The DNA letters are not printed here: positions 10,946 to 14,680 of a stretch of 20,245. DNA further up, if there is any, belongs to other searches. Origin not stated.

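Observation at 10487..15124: Foreign-looking island after ssb: a giant Upf1/DNA2-like helicase with a novel N-terminus, a possible uncharacterised defence system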

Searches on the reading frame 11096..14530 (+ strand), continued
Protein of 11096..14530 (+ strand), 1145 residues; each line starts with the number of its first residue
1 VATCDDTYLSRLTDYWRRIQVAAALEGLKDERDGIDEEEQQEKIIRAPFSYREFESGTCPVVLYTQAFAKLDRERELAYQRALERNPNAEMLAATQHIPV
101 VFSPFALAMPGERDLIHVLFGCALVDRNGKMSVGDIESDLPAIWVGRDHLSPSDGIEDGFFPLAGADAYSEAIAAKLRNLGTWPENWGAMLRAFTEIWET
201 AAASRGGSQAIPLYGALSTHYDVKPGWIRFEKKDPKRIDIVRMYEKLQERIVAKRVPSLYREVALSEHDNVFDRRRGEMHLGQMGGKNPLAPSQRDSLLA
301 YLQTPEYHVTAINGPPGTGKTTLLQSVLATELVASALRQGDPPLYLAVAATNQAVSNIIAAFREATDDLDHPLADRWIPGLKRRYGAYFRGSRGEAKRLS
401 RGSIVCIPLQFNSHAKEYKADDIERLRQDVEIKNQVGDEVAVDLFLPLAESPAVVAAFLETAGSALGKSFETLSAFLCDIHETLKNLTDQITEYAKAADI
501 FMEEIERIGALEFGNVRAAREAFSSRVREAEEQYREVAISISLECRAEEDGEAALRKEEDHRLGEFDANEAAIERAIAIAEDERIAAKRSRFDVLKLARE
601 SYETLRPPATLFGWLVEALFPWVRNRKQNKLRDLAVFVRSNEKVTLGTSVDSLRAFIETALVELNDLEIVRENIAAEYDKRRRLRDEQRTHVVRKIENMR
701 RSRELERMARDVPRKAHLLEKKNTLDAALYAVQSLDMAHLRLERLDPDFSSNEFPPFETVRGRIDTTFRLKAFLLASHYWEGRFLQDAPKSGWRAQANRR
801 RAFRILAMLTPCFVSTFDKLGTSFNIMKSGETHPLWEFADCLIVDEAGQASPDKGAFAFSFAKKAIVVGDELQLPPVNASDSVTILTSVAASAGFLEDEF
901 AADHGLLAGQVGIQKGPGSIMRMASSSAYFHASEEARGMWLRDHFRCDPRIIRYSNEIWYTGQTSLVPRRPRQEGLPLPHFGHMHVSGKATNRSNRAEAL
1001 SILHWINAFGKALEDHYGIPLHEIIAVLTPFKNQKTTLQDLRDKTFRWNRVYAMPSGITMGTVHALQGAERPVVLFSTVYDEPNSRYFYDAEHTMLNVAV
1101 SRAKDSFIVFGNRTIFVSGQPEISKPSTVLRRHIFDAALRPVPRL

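Call 41: search_solved_structures(query=window:11096-14530:+, max_evalue=0.001)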
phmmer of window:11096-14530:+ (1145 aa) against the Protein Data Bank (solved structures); distinct sequences matched with E-value up to 0.001: 14.
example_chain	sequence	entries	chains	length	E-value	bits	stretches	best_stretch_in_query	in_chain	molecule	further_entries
4b3f_X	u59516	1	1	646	6.5e-08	34.2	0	291-360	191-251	DNA-BINDING PROTEIN SMUBP-2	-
4b3g_A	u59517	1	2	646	6.5e-08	34.2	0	291-360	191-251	DNA-BINDING PROTEIN SMUBP-2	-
8ftm_A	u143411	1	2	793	7e-07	30.8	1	1009-1120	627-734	5'-3' RNA helicase-like protein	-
8fth_A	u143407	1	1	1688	1.1e-05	26.8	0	1009-1120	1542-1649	5'-3' RNA helicase-like protein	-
8ftk_A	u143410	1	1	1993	1.8e-05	26.1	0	1009-1120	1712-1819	5'-3' RNA helicase-like protein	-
2xzo_A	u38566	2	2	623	7e-05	24.1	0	1023-1115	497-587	REGULATOR OF NONSENSE TRANSCRIPTS 1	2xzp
2gjk_A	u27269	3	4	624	7.1e-05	24.1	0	1023-1115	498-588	Regulator of nonsense transcripts 1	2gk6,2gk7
8rd3_A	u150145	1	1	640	0.00023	22.5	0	975-1113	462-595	ATP-dependent helicase NAM7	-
2wjv_A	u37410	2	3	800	0.00023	22.4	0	1023-1115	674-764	REGULATOR OF NONSENSE TRANSCRIPTS 1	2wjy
6ej5_A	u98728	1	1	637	0.00027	22.2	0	1023-1115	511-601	Regulator of nonsense transcripts 1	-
9qwn_A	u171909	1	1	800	0.00029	22.1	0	1023-1115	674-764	Isoform 2 of Regulator of nonsense transcripts 1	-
5mzn_A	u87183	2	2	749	0.0005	21.3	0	1003-1114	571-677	Helicase SEN1,Helicase SEN1 | Helicase SEN1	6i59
2xzl_A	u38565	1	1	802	0.00051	21.3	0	975-1113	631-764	ATP-DEPENDENT HELICASE NAM7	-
9qdq_A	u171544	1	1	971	0.00099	20.3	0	979-1113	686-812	ATP-dependent helicase NAM7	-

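Call 44: search_protein_families(library=padloc, proteins=[L002:6102-7481:-, L004:13594-15057:-, L005:5718-7097:+, P0013, P0005, P0009], max_evalue=0.01)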
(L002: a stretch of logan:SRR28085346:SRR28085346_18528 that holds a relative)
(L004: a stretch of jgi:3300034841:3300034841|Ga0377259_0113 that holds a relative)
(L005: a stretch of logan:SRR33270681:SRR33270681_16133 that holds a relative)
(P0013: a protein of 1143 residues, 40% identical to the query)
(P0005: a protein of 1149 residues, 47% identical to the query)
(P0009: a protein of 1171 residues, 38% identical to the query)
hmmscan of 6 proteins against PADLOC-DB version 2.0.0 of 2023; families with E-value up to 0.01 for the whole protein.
L002:6102-7481:- (459 aa): 1 family
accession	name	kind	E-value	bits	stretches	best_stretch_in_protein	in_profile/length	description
PDLC04368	PDC-M05A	-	2e-05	22.5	1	358-405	39-86/201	-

L004:13594-15057:- (487 aa): 1 family
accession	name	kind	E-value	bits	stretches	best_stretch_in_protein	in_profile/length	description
PDLC04368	PDC-M05A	-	0.0013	16.6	0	367-445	9-86/201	-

L005:5718-7097:+ (459 aa): 2 families
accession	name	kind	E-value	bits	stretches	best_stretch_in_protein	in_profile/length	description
PDLC04368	PDC-M05A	-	2.3e-08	32.1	1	343-420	18-94/201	-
PDLC04370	PDC-M05A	-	0.0036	15.2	0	373-412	48-87/194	-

P0013 (1143 aa): 14 families
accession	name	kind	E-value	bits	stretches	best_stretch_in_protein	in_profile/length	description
PDLC03924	MkoC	-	0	1168.1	1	2-1133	7-1135/1136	-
PDLC03920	MkoA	-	2.8e-32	110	2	670-941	793-1079/1112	-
PDLC03921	MkoA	-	7.8e-29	98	2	815-941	1439-1570/1607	-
PDLC03922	MkoB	-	6e-12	43.6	1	989-1121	476-593/610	-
PDLC05009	PDC-S37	-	1.2e-11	41.2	1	670-938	939-1197/1550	-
PDLC04140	mad8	-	9.6e-08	29.9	1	267-336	24-70/314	mads_8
PDLC02895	DpdJ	-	3.4e-07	25.5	2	660-933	187-449/2112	DpdJ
PDLC02614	DrmC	-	7.9e-07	27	1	991-1094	23-120/153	DrmC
PDLC02194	Hhe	-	7.7e-06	21.3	1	666-715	1378-1427/1911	-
PDLC04734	PDC-M62A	-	0.0007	16.7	1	267-583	57-350/597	-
PDLC02867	DpdF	-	0.0008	15.8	1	253-302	137-186/855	DpdF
PDLC00915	TRIP13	-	0.0061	14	0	246-294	40-87/302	TRIP13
PDLC02350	AbiO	-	0.0078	13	0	248-294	174-216/468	AbiO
PDLC02372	Nhi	-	0.0096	12.6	0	248-293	178-222/470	-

P0005 (1149 aa): 9 families
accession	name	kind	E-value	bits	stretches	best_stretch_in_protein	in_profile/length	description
PDLC03924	MkoC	-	2.4e-182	606.8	1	19-1127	8-967/1136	-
PDLC03920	MkoA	-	7.5e-34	115.2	2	829-1113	793-1088/1112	-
PDLC03921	MkoA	-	1.8e-25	86.9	3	979-1106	1442-1572/1607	-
PDLC05009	PDC-S37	-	1.8e-12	43.9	1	829-993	939-1081/1550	-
PDLC04140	mad8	-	2.8e-06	25.1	1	290-323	21-54/314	mads_8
PDLC04476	PDC-M16A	-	0.00065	16.2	0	851-876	165-190/691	-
PDLC05065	PDC-S68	-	0.0025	13.6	0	280-323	606-647/1221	-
PDLC02194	Hhe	-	0.0036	12.5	0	829-873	1382-1426/1911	-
PDLC04475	PDC-M16A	-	0.0047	13.5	0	851-874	168-191/721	-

P0009 (1171 aa): 5 families
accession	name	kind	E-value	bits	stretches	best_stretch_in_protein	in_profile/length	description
PDLC03924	MkoC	-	5.7e-178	592.3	2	663-1157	494-966/1136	-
PDLC03920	MkoA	-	1.3e-18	64.7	2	844-1139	793-1082/1112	-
PDLC03921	MkoA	-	2.3e-17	60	2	1004-1142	1446-1576/1607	-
PDLC05009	PDC-S37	-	0.00042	16.2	1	844-931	939-1008/1550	-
PDLC04140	mad8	-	0.01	13.4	0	308-334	28-54/314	mads_8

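Call 67: search_protein_representatives(protein=window:11096-14530:+)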
Query: 1145 residues. Proteins with E-value up to 0.001 (for the whole library): 7584; up to 1e-10: 2202; up to 1e-30: 880. The best 150 are listed.
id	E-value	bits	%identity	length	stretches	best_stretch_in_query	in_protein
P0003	0.0e+00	1370.6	55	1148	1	4-1143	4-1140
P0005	0.0e+00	1067.4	48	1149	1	2-1143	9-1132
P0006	9.1e-277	937.7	46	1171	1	8-1136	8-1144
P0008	1.3e-242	824.6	41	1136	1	9-1143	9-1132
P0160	4.0e-178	611.1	47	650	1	507-1144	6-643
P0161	7.1e-161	554.0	56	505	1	680-1143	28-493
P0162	3.4e-134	465.6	53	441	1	734-1137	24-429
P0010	2.6e-112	393.2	41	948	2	760-1118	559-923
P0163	2.1e-106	373.6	37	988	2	738-1124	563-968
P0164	5.5e-104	365.6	38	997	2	759-1119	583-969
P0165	7.6e-98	345.3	39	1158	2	756-1136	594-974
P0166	1.6e-96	340.9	42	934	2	752-1135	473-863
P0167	6.7e-95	335.5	34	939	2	772-1135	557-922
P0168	7.0e-95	335.4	36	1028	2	759-1134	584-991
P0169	2.4e-94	333.6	38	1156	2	734-1136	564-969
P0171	6.7e-93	328.9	44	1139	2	760-1136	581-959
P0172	4.8e-92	326.0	44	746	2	754-1136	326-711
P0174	1.2e-91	324.7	38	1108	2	747-1136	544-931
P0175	2.3e-91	323.8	38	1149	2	762-1137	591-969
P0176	1.5e-90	321.1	39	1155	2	764-1135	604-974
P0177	1.4e-89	317.9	42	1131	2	762-1135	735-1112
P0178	1.8e-89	317.6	38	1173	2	760-1136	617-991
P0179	6.8e-89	315.6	43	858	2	763-1137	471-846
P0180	7.7e-89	315.4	43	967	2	752-1136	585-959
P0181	4.9e-88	312.8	40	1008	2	736-1137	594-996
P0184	5.8e-87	309.2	41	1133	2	753-1137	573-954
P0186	1.7e-86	307.6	38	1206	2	758-1136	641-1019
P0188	2.9e-86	306.9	43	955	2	763-1136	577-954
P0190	4.6e-86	306.3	42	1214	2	760-1136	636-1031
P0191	5.7e-86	305.9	42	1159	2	733-1135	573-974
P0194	9.6e-86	305.2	43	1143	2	764-1136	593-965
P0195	1.2e-85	304.9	45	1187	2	761-1135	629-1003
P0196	1.7e-85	304.4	42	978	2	757-1135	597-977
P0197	1.8e-85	304.3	43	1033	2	762-1136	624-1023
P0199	2.2e-85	304.0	40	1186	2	760-1137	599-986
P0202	6.9e-85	302.4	39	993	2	762-1136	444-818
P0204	8.0e-85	302.1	42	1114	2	760-1118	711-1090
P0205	8.7e-85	302.0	43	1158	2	764-1136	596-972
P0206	9.6e-85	301.9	40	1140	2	761-1136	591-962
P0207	1.0e-84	301.8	40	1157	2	758-1136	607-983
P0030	1.3e-84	301.4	43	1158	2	731-1135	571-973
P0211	1.9e-84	300.9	44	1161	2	760-1135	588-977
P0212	2.3e-84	300.6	40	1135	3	722-1134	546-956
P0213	2.8e-84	300.4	41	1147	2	725-1137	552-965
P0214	4.5e-84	299.6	40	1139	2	757-1136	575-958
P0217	1.8e-83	297.7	43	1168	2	760-1136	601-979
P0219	2.2e-83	297.4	36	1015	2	762-1137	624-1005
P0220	2.3e-83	297.3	40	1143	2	756-1135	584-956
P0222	3.0e-83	296.9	39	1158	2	730-1136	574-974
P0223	3.3e-83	296.8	43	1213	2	742-1121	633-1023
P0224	3.3e-83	296.8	43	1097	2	763-1136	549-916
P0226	4.2e-83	296.4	40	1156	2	757-1136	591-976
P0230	1.1e-82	295.0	40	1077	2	759-1137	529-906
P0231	2.0e-82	294.2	43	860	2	760-1136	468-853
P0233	2.6e-82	293.8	43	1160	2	751-1135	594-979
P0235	2.8e-82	293.7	41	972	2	715-1136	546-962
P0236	2.9e-82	293.7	42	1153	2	762-1135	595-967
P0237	2.9e-82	293.6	37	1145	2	759-1135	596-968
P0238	3.0e-82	293.6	40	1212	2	702-1121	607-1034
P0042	3.3e-82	293.5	42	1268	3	764-1137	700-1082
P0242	8.8e-82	292.1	40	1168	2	764-1135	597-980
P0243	9.0e-82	292.0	41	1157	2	758-1136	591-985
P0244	9.8e-82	291.9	41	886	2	755-1136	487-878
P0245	1.0e-81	291.9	42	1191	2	762-1136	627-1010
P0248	2.3e-81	290.7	43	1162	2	754-1137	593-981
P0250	3.0e-81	290.3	39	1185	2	762-1135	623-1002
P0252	3.4e-81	290.1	38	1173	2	738-1136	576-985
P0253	4.4e-81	289.8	39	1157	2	755-1137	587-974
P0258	1.0e-80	288.6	42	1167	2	757-1135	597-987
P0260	2.0e-80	287.6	36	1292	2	740-1135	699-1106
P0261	2.1e-80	287.5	44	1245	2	759-1136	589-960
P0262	2.5e-80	287.3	42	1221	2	760-1137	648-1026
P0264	3.5e-80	286.8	35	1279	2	676-1135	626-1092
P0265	3.9e-80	286.6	42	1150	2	760-1136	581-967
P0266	5.3e-80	286.2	43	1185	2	752-1136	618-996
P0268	5.8e-80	286.0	38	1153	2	746-1136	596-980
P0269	6.1e-80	286.0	42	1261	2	761-1137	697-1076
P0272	1.4e-79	284.8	41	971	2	738-1118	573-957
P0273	1.5e-79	284.7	40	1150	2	751-1137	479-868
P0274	1.7e-79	284.5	36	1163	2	760-1137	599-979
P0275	2.6e-79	283.9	41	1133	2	757-1136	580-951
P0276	3.9e-79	283.3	38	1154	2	756-1136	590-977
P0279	7.1e-79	282.4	37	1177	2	762-1135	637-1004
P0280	9.3e-79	282.1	37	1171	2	722-1127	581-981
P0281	9.9e-79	282.0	40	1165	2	759-1136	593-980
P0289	3.9e-78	280.0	40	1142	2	758-1135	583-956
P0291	4.4e-78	279.8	42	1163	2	737-1136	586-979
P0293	5.3e-78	279.6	37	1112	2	760-1137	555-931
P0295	5.3e-78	279.5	35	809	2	762-1135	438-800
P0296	6.2e-78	279.3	39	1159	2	762-1137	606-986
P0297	7.5e-78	279.1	44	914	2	762-1135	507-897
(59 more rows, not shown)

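Call 68: predict_structure(alignment_id=A3)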
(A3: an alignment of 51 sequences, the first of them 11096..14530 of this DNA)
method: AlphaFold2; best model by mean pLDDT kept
length: 1145 residues; sequences in the alignment: 51
mean_pLDDT: 89.6   pTM: 0.82
mean pLDDT of the five models: 89.6, 88.1, 87.4, 86.9, 86.3
residues with pLDDT >= 90: 765; 70-90: 318; 50-70: 51; < 50: 11
segments of 3 or more residues with pLDDT < 50: 32-41
pLDDT, mean of each block of 10 residues (from residue 1): 86 92 72 45 81 96 95 92 89 90 93 88 95 85 89 74 84 87 92 93 72 89 94 71 92 97 95 93 95 97 98 96 97 98 96 88 92 95 93 69 86 78 93 93 94 97 97 98 98 95 95 94 96 96 94 92 90 83 73 79 77 73 79 79 68 82 79 82 90 93 94 96 96 94 85 82 95 98 97 86 96 93 86 93 95 95 98 76 74 92 93 91 97 96 96 95 95 92 95 95 96 95 96 95 93 89 86 97 88 86 96 90 92 91 82
secondary structure, 60 per line:
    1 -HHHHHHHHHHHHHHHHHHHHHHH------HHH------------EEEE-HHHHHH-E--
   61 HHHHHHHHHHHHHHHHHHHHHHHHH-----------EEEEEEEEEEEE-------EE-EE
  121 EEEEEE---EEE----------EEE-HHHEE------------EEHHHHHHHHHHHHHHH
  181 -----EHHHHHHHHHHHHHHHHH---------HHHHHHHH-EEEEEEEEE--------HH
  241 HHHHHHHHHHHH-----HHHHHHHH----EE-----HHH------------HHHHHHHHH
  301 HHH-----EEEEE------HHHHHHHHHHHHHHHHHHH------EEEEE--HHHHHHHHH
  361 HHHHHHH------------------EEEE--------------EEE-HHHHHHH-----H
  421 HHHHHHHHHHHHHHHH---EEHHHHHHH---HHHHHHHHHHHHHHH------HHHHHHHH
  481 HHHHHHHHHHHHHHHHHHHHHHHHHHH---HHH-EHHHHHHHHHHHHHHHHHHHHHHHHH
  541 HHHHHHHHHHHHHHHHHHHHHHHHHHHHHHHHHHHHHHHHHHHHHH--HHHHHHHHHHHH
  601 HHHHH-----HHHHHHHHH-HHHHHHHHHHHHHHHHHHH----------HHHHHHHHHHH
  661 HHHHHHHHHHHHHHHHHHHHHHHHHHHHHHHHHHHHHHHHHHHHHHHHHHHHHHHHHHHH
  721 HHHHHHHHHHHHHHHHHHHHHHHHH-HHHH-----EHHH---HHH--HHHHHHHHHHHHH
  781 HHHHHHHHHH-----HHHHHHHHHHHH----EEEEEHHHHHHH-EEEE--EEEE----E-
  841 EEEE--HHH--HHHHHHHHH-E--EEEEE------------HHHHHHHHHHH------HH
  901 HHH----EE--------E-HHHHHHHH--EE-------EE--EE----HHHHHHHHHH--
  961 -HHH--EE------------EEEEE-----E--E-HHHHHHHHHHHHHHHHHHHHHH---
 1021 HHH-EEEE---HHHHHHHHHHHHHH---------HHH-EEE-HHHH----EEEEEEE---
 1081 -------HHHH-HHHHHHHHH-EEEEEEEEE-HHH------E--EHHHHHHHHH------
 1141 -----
elements in order (helices of 4 or more, strands of 3 or more residues): H2-24 E46-49 H51-56 H61-85 E97-108 E119-126 E130-132 E143-145 H166-180 H187-203 H213-220 E222-230 H239-252 H258-265 H292-303 E309-313 H320-338 E345-349 H352-367 E386-389 E404-406 H408-414 H420-436 H442-448 H452-466 H473-507 H516-586 H589-605 H611-619 H621-639 H650-745 H747-750 H768-790 H796-807 E812-816 H817-823 E825-828 E831-834 E841-844 H852-860 E865-869 H882-892 H899-903 H920-927 H949-958 E981-985 H996-1017 E1025-1028 H1032-1045 E1059-1061 H1063-1066 E1071-1077 H1088-1091 H1093-1101 E1103-1111 H1126-1134
